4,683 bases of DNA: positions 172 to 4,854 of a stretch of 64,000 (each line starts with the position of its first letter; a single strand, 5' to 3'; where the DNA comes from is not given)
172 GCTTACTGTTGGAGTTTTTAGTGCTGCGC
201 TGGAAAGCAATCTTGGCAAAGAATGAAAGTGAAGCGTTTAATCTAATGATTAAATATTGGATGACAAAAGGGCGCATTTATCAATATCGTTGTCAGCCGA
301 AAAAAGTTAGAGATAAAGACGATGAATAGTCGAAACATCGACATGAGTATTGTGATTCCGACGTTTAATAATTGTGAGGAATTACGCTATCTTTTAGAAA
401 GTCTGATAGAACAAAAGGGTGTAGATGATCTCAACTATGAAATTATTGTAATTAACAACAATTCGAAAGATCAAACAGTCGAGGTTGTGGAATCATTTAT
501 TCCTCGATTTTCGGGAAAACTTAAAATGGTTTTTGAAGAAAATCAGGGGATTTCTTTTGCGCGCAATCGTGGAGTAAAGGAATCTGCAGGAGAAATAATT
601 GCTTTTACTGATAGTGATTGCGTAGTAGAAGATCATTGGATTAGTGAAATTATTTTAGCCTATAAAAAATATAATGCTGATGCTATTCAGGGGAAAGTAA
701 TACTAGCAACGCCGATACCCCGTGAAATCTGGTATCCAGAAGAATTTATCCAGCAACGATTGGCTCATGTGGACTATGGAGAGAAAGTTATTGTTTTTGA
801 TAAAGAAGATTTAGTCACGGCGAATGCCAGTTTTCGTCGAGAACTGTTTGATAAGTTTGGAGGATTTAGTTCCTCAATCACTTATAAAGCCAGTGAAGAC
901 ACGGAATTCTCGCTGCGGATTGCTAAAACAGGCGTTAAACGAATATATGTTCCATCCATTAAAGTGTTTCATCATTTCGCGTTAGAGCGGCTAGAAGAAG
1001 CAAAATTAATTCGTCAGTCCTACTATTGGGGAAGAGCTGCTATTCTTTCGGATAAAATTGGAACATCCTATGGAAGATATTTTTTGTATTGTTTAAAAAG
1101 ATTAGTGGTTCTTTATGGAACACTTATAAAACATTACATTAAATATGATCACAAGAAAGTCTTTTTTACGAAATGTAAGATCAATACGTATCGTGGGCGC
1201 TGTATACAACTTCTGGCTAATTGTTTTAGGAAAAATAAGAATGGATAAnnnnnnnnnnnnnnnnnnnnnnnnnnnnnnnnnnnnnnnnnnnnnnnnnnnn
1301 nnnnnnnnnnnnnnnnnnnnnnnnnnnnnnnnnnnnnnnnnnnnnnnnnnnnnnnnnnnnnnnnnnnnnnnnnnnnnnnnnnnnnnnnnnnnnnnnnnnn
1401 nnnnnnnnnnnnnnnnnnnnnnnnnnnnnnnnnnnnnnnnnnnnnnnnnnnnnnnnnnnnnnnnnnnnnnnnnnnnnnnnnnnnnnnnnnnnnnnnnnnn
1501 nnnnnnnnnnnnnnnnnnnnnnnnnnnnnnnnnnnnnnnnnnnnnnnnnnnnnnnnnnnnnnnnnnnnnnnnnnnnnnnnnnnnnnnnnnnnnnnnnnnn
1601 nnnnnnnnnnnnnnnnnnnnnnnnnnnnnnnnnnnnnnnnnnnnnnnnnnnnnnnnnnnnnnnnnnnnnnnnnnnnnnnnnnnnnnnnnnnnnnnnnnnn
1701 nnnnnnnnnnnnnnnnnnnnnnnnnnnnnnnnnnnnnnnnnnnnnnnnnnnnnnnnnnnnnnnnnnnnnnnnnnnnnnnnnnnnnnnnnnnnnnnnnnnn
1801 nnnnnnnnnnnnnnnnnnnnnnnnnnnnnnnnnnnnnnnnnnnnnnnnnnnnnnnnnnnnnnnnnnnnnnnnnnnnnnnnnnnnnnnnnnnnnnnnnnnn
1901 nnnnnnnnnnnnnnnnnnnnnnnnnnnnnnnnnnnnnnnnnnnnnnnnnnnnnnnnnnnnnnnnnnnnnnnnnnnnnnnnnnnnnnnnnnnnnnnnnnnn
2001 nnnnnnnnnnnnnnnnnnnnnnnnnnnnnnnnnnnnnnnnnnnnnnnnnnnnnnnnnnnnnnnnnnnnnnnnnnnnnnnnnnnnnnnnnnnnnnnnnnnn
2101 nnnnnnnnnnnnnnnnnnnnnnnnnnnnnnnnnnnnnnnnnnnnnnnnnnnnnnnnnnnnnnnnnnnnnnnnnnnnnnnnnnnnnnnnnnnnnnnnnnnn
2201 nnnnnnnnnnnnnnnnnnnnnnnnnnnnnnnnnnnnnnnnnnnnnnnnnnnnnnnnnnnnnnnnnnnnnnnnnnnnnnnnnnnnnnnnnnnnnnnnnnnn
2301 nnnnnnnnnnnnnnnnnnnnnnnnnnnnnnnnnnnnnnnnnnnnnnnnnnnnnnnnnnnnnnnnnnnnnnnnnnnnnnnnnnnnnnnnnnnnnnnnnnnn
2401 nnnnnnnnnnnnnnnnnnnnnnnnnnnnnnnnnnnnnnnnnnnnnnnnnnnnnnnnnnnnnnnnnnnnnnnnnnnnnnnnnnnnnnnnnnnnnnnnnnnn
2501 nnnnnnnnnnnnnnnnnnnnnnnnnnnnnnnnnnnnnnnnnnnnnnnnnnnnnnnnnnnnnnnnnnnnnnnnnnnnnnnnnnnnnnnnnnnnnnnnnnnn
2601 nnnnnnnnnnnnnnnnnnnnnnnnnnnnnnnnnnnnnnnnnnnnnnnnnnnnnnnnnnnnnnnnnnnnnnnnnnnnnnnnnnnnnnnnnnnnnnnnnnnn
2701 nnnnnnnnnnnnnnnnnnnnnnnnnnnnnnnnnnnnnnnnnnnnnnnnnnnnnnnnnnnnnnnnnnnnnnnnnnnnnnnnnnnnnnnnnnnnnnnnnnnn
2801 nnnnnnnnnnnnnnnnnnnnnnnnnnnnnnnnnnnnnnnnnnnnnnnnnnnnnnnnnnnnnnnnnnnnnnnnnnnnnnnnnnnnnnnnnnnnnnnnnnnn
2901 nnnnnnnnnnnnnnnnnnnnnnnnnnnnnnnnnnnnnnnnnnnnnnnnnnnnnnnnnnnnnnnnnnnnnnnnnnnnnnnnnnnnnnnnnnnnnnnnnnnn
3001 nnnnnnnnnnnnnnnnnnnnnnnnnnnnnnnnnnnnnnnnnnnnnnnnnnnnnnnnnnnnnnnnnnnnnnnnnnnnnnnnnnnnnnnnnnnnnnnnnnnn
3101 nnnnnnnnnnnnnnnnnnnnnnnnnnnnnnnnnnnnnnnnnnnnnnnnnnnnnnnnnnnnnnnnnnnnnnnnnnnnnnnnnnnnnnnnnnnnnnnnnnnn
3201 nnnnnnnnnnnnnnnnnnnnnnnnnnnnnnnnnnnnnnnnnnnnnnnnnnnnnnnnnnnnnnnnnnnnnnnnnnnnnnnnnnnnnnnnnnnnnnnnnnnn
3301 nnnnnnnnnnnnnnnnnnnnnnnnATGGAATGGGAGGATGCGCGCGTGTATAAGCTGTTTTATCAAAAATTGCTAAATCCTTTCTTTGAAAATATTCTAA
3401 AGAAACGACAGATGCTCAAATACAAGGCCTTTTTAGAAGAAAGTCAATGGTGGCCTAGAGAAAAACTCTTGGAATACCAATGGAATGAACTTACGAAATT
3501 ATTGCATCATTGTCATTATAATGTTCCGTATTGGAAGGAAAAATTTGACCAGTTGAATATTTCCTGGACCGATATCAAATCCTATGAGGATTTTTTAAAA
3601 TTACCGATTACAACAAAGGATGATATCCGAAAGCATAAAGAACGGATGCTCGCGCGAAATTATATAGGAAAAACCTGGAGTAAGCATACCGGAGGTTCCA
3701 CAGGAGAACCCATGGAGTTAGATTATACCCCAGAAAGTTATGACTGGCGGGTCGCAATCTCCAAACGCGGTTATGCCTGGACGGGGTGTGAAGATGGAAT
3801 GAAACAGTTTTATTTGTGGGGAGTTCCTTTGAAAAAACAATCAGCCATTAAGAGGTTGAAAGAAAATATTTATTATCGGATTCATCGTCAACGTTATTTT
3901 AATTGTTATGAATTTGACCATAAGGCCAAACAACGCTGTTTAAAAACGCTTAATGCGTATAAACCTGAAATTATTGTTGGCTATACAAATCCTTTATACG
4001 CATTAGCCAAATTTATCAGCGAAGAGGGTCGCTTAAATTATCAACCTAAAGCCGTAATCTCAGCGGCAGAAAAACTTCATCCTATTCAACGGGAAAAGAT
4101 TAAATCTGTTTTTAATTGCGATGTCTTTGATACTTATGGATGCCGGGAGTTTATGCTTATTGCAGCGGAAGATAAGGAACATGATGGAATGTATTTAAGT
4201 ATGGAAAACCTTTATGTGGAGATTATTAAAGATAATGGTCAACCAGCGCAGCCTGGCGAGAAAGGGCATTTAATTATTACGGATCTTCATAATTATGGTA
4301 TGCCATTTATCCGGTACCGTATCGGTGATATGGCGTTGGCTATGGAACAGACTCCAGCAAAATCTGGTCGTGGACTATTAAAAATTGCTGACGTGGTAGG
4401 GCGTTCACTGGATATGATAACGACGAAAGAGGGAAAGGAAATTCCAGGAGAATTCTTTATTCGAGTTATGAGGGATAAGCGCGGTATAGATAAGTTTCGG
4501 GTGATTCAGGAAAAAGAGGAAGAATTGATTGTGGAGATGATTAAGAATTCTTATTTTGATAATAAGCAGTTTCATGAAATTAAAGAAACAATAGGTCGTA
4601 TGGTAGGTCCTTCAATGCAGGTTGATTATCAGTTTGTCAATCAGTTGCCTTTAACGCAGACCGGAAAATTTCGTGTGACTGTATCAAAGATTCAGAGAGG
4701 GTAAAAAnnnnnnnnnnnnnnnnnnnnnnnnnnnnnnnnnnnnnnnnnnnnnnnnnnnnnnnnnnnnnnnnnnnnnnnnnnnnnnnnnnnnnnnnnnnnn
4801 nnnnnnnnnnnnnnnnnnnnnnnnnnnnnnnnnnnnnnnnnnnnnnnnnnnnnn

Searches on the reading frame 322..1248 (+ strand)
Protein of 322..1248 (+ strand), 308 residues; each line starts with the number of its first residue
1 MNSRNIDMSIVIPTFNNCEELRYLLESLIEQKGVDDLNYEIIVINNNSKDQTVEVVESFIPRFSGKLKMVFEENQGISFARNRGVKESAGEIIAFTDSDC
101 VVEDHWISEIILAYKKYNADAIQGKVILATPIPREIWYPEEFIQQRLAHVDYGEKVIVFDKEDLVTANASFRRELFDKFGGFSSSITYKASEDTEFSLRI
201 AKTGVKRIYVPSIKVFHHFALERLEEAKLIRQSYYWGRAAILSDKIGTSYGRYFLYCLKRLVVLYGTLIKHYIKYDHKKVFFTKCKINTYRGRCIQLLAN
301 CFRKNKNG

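Call 17: search_protein_families(library=pfam, proteins=[window:322-1248:+], max_evalue=0.001)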
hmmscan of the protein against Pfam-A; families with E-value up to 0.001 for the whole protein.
window:322-1248:+ (308 aa): 4 families
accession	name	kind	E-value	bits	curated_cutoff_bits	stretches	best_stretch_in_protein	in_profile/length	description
PF00535.33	Glycos_transf_2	-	1.1e-32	113.7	23.3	1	9-178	1-166/168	Glycosyl transferase family 2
PF10111.15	Glyco_tranf_2_2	-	1.4e-14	54.7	27.3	1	9-218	1-216/276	Glycosyltransferase like family 2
PF13641.12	Glyco_tranf_2_3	-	2.4e-13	51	27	1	8-233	3-224/230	Glycosyltransferase like family 2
PF13632.12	Glyco_trans_2_3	-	6.8e-10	39.5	27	1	92-251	1-148/198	Glycosyl transferase family group 2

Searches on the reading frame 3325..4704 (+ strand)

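Call 17: search_protein_families(library=pfam, proteins=[window:3325-4704:+], max_evalue=0.001)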
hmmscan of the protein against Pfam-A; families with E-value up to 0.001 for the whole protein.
window:3325-4704:+ (459 aa): 1 family
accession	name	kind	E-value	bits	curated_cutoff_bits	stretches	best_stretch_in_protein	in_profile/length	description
PF00501.34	AMP-binding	-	1.6e-06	27.6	29.9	1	198-318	241-374/384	AMP-binding enzyme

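Call 45: search_protein_families(library=ncbifam, proteins=[window:3325-4704:+], max_evalue=0.00001)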
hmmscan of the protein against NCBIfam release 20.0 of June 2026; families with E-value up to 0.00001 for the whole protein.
window:3325-4704:+ (459 aa): 8 families
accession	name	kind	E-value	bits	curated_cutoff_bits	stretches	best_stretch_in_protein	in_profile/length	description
NF045666.1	DVU1553_fam_AMP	equivalog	5.6e-43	147.3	300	1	42-360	17-330/331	DVU_1553 family AMP-dependent CoA ligase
NF053551.1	FlxY_rubin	equivalog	1.8e-36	125.8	520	2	256-423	219-383/424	flexirubin biosynthesis putative acyl-CoA ligase FlxY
NF041878.1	paak_haloarch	equivalog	8.2e-31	107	700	2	239-458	200-422/427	phenylacetate--CoA ligase PaaK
TIGR02155.1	PA_CoA_ligase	equivalog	1.3e-28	99.7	646.3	2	203-450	157-416/422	phenylacetate--CoA ligase PaaK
TIGR02304.1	aden_form_hyp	equivalog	1.3e-22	80.4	251.9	1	177-456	151-428/430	F390 synthetase-related protein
TIGR03335.1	F390_ftsA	equivalog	8.7e-14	51.1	458.7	1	207-354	170-323/445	coenzyme F390 synthetase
NF041217.1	BagE_FevW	exception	3.9e-09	36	800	1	242-359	195-312/424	bagremycin/ferroverdin synthetase BagE/FevW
NF005797.0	PRK07638.1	equivalog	9.9e-06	24.3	518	0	215-451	231-472/487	acyl-CoA synthetase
